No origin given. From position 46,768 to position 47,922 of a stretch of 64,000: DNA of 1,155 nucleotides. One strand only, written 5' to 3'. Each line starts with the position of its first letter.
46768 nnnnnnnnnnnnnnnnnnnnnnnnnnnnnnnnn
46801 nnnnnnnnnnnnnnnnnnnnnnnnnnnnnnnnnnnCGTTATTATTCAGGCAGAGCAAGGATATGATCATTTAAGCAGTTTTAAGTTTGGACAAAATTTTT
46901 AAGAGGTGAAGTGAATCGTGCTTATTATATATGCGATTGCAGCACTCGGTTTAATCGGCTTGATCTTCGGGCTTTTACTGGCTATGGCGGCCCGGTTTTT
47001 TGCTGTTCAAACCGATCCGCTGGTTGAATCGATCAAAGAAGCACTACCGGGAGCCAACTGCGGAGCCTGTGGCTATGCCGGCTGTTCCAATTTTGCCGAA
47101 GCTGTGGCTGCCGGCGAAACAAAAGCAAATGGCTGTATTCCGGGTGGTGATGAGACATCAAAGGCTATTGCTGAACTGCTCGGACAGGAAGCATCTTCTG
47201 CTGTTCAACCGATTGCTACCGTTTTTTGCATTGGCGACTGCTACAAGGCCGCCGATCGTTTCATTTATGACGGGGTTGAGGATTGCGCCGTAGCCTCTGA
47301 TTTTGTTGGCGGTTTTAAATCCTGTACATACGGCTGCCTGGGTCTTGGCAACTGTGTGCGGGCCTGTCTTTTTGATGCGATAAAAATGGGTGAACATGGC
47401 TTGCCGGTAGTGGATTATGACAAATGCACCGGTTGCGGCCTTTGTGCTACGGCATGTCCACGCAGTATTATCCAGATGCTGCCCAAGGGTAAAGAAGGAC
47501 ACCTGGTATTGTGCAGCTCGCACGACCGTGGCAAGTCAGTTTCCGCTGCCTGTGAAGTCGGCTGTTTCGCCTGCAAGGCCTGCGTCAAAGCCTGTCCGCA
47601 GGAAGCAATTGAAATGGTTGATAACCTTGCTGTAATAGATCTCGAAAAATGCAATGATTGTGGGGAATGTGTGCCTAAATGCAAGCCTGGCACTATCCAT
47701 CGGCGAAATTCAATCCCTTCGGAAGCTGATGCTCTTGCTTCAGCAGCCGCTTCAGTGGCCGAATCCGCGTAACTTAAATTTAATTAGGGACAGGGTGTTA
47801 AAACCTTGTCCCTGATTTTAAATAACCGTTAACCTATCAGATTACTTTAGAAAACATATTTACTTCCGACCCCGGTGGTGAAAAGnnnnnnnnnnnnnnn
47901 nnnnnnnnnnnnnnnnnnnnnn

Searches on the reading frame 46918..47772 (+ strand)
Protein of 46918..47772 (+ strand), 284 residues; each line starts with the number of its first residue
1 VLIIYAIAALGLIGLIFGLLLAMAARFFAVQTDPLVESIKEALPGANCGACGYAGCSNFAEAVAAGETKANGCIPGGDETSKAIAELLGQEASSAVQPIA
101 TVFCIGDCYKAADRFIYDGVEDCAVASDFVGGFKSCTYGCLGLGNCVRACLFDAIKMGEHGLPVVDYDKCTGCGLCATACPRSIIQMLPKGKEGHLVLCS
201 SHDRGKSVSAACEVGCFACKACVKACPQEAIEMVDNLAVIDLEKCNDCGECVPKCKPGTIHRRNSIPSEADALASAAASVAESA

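Call 10: search_protein_families(library=pfam, max_evalue=1e-8, proteins=[window:46918-47772:+])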
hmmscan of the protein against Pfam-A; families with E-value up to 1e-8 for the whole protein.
window:46918-47772:+ (284 aa): 7 families
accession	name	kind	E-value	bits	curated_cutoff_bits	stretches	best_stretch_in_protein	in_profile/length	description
PF00037.32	Fer4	-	4e-16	58.5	21.1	0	163-185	1-23/24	4Fe-4S binding domain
PF04060.18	FeS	-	1.2e-13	51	23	1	43-75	1-33/33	Putative Fe-S cluster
PF12838.12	Fer4_7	-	7.4e-13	49.2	27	0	139-183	4-51/52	4Fe-4S dicluster domain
PF13187.11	Fer4_9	-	5.2e-10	39.6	27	0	216-258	2-50/52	4Fe-4S dicluster domain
PF12837.12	Fer4_6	-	1e-09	38.3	25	0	163-184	2-23/24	4Fe-4S binding domain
PF13237.11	Fer4_10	-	1.5e-09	38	25.5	0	215-255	8-52/53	4Fe-4S dicluster domain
PF14697.11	Fer4_21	-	1.8e-09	38.1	35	0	140-187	8-59/59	4Fe-4S dicluster domain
